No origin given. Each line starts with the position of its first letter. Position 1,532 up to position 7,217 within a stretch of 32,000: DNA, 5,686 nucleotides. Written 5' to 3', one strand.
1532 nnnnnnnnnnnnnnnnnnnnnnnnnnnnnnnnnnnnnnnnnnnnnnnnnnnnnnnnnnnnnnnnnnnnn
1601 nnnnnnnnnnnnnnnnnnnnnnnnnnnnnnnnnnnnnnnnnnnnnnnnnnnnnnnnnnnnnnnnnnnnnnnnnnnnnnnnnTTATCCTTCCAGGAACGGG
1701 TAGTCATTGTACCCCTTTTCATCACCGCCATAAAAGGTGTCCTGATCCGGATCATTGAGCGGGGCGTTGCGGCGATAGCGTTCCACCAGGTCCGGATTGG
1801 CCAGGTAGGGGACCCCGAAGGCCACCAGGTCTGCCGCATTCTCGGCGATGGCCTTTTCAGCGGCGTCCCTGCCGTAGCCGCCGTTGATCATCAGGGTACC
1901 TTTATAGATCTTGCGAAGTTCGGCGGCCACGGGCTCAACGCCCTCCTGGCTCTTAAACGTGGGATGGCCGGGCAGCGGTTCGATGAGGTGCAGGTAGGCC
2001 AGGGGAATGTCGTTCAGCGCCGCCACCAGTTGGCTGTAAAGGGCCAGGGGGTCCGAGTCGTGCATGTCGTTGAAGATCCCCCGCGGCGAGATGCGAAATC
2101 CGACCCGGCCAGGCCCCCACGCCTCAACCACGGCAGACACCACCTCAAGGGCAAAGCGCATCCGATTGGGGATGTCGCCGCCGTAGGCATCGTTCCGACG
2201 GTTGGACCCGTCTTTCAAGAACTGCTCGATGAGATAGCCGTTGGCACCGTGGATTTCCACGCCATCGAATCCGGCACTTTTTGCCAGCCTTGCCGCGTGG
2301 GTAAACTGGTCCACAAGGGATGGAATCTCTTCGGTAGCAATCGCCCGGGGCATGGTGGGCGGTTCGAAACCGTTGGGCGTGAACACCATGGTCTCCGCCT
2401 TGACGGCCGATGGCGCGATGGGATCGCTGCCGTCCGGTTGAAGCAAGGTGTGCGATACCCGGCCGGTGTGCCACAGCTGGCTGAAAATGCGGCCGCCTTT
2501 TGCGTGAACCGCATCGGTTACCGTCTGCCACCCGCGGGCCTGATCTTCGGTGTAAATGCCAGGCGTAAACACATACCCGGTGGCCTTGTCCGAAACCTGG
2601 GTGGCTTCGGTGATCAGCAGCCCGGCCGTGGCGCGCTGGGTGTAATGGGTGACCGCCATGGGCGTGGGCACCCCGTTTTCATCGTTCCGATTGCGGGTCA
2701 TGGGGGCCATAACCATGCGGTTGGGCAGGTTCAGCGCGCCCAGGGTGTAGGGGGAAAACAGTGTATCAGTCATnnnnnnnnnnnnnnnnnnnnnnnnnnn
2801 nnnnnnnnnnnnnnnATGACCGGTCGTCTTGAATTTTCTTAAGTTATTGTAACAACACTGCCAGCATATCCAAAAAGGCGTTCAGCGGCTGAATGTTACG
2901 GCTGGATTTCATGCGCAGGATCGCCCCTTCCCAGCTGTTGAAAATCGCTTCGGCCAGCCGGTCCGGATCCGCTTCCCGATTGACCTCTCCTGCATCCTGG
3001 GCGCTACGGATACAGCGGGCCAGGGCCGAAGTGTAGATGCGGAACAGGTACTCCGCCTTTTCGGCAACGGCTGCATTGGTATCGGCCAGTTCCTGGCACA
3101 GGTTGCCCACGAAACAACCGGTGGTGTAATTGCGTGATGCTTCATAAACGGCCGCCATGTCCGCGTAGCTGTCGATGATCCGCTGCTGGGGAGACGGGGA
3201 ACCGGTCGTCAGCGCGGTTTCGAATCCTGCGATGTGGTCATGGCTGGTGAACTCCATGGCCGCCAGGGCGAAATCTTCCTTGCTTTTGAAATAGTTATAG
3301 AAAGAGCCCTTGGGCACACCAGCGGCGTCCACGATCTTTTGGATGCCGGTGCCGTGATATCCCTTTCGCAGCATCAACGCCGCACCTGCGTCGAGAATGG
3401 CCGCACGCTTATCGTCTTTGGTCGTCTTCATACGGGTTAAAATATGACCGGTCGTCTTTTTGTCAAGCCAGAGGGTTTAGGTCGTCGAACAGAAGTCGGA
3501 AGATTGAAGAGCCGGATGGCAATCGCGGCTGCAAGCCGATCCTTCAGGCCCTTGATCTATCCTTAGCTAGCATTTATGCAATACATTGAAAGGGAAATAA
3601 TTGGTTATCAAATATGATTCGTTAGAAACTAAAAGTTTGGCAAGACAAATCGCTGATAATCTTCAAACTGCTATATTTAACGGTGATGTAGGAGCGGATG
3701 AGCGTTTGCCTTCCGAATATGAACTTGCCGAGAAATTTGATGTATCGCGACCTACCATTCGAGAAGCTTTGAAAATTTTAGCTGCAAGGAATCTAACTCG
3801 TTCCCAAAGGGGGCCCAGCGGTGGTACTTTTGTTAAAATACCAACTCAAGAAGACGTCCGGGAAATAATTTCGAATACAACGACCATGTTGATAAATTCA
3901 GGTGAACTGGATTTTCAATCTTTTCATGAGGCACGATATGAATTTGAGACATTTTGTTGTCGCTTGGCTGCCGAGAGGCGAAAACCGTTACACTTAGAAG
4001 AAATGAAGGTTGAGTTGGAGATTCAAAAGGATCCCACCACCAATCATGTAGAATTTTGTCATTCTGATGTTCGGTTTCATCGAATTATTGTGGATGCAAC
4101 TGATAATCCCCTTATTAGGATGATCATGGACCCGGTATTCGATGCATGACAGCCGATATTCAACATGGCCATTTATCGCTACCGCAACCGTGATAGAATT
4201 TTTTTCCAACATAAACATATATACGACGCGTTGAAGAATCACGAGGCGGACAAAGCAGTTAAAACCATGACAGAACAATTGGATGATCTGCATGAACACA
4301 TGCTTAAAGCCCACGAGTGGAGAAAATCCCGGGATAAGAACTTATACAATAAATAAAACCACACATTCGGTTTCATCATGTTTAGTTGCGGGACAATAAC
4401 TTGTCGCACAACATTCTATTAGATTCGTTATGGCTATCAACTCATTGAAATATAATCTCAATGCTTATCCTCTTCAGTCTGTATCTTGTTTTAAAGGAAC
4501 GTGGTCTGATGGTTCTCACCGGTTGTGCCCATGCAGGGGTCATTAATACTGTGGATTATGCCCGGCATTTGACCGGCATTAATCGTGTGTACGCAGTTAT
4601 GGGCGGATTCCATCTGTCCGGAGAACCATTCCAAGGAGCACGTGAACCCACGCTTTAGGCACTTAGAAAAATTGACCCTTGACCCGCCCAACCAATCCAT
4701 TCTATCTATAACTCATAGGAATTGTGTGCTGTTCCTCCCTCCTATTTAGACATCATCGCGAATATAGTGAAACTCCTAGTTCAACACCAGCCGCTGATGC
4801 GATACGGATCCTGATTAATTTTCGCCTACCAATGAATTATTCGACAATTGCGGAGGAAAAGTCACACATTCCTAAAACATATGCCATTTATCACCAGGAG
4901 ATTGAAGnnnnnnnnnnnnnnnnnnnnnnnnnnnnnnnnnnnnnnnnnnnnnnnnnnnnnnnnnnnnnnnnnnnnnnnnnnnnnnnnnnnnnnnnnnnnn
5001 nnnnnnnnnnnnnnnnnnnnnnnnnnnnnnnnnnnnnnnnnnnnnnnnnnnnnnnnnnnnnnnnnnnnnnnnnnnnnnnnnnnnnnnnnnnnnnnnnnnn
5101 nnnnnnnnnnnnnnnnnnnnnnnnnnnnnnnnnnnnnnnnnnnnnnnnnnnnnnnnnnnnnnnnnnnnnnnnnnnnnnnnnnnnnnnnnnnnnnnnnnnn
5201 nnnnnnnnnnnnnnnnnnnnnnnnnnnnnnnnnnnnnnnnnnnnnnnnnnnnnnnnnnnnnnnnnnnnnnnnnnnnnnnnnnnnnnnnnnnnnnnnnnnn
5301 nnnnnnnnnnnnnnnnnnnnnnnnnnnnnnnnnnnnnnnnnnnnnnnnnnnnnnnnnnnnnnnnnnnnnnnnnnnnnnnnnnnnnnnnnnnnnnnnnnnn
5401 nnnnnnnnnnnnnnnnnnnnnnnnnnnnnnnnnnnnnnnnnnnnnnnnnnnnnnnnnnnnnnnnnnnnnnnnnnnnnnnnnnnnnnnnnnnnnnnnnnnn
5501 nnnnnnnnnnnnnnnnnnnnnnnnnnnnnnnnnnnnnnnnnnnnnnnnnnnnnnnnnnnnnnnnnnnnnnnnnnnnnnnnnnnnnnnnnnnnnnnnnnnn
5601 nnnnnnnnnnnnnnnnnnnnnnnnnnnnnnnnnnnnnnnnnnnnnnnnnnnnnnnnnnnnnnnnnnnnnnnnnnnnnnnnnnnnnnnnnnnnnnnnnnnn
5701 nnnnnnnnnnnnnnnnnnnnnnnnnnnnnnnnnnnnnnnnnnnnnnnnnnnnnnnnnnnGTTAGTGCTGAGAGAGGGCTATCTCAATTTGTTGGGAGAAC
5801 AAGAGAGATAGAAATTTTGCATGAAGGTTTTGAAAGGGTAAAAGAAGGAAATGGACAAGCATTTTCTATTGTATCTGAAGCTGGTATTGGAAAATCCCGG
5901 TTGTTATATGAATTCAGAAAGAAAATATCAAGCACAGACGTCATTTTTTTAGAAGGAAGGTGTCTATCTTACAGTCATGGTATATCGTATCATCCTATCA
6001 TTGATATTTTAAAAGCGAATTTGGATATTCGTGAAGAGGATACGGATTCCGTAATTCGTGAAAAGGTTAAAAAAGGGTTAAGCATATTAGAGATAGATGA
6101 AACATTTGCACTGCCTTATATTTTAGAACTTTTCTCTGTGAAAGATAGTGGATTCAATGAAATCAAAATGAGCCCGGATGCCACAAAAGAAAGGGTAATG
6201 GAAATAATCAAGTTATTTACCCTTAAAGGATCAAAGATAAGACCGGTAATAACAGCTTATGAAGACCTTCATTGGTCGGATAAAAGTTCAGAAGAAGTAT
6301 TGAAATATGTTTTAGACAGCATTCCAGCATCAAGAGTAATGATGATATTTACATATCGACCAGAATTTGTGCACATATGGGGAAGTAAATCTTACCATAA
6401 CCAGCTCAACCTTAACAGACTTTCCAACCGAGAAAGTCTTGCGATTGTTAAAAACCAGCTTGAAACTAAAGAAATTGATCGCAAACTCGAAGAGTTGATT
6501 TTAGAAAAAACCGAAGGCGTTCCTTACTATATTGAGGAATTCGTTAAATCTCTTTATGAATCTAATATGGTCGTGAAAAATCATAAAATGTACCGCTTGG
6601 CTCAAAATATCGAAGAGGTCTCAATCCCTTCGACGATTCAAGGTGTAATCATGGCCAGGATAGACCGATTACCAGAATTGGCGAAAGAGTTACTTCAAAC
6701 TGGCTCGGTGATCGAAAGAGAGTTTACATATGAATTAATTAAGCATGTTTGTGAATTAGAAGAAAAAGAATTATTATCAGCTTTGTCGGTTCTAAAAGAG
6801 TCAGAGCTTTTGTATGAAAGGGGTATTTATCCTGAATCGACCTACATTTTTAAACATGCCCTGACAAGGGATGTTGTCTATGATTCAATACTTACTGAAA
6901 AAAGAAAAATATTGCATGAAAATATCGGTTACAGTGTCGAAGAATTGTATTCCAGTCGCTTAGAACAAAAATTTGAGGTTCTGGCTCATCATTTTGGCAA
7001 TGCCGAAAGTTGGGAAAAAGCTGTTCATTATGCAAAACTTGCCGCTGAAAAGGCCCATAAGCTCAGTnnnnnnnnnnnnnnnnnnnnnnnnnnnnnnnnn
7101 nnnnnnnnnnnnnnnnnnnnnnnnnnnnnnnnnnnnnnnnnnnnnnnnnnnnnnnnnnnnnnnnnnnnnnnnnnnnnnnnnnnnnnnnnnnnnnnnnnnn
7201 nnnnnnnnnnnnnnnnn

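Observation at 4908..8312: Orphan double-zinc-ribbon + nucleotidyl cyclase + STAND NTPase + TPR protein: candidate single-gene sensor-effector (possible defence-type) system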

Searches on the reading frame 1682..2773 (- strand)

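Call 11: search_protein_families(library=pfam, proteins=[window:1682-2773:-], max_evalue=0.001)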
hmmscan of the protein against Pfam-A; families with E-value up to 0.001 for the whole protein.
window:1682-2773:- (363 aa): 1 family
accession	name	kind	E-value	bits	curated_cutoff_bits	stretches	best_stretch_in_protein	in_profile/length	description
PF00724.26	Oxidored_FMN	-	3.6e-81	273.5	27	1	5-339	2-341/342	NADH:flavin oxidoreductase / NADH oxidase family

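Call 94: search_protein_families(library=padloc, proteins=[L046:11784-12809:+, L046:13220-13468:-, L046:13876-14205:+, L046:15161-15517:+, L046:15752-16336:+], max_evalue=0.001)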
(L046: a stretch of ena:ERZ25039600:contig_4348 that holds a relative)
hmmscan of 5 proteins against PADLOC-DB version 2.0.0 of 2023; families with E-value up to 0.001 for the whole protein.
L046:11784-12809:+ (341 aa): 0 families

L046:13220-13468:- (82 aa): 0 families

L046:13876-14205:+ (109 aa): 0 families

L046:15161-15517:+ (118 aa): 0 families

L046:15752-16336:+ (194 aa): 0 families

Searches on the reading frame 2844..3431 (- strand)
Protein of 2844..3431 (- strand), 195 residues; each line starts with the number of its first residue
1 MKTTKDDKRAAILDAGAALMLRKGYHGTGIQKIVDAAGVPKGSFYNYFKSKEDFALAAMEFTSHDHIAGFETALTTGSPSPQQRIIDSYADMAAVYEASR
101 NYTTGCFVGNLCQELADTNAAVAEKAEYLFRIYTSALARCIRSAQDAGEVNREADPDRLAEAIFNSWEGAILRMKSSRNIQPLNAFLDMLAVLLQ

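Call 11: search_protein_families(library=pfam, proteins=[window:2844-3431:-], max_evalue=0.001)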
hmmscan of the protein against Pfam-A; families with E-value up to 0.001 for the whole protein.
window:2844-3431:- (195 aa): 4 families
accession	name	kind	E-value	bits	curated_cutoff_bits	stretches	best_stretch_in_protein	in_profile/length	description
PF16925.10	TetR_C_13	-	3.1e-18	66.6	27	1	89-188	8-107/109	Tetracyclin repressor-like, C-terminal domain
PF00440.29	TetR_N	-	4.1e-16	58.9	24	1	12-57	1-46/47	Bacterial regulatory proteins, tetR family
PF21993.1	TetR_C_13_2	-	4.3e-10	40.2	27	1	87-186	7-100/103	Transcriptional regulator LmrA/YxaF-like, C-terminal domain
PF16859.10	TetR_C_11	-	0.00018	22.3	32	1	105-164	28-87/113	Tetracyclin repressor-like, C-terminal domain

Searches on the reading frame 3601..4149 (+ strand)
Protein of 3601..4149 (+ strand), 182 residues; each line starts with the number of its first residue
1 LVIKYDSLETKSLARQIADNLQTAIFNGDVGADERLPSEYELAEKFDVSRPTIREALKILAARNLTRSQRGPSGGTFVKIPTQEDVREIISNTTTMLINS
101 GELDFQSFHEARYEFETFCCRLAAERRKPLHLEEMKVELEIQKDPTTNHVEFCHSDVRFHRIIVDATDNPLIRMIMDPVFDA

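Call 11: search_protein_families(library=pfam, proteins=[window:3601-4149:+], max_evalue=0.001)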
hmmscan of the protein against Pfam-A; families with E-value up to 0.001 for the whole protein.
window:3601-4149:+ (182 aa): 5 families
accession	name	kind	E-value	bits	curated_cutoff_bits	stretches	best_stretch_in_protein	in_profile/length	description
PF00392.27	GntR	-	7.5e-16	58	27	1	13-78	1-64/64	Bacterial regulatory proteins, gntR family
PF07729.17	FCD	-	3.2e-11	44.1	24.3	1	109-180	3-76/125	FCD domain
PF02082.26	Rrf2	-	6.8e-05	23.5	30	1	35-78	22-65/132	Iron-dependent Transcriptional regulator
PF14502.12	HTH_41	-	0.00077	19.3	25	0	34-71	4-42/48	Helix-turn-helix domain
PF08279.18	HTH_11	-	0.00093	19.5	25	0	40-62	19-41/55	HTH domain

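Call 94: search_protein_families(library=padloc, proteins=[window:3601-4149:+], max_evalue=0.001)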
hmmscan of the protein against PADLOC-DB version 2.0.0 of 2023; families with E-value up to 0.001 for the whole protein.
window:3601-4149:+ (182 aa): 0 families

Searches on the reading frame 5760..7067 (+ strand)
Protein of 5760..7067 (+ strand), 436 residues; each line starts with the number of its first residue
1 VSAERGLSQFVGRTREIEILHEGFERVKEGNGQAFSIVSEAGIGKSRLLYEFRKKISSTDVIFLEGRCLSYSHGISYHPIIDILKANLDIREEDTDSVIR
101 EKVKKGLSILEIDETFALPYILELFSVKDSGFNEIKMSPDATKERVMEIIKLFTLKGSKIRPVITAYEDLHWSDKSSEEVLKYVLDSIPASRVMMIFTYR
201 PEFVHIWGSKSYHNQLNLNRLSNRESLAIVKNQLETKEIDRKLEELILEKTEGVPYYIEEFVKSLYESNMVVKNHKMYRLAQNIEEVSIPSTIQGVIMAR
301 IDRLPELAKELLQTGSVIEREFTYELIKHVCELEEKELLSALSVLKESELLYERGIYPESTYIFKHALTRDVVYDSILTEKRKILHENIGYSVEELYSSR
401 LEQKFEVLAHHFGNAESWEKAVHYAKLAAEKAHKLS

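Call 73: search_solved_structures(query=A5, max_evalue=1, show_alignments=2)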
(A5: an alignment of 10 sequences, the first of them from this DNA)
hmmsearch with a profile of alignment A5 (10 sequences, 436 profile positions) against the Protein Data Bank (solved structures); distinct sequences matched with E-value up to 1: 2.
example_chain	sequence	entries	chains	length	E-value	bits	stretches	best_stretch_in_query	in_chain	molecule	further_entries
8xb8_A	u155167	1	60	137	0.24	13.2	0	257-312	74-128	A137R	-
2pcj_A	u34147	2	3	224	0.35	12.6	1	29-73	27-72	Lipoprotein-releasing system ATP-binding protein lolD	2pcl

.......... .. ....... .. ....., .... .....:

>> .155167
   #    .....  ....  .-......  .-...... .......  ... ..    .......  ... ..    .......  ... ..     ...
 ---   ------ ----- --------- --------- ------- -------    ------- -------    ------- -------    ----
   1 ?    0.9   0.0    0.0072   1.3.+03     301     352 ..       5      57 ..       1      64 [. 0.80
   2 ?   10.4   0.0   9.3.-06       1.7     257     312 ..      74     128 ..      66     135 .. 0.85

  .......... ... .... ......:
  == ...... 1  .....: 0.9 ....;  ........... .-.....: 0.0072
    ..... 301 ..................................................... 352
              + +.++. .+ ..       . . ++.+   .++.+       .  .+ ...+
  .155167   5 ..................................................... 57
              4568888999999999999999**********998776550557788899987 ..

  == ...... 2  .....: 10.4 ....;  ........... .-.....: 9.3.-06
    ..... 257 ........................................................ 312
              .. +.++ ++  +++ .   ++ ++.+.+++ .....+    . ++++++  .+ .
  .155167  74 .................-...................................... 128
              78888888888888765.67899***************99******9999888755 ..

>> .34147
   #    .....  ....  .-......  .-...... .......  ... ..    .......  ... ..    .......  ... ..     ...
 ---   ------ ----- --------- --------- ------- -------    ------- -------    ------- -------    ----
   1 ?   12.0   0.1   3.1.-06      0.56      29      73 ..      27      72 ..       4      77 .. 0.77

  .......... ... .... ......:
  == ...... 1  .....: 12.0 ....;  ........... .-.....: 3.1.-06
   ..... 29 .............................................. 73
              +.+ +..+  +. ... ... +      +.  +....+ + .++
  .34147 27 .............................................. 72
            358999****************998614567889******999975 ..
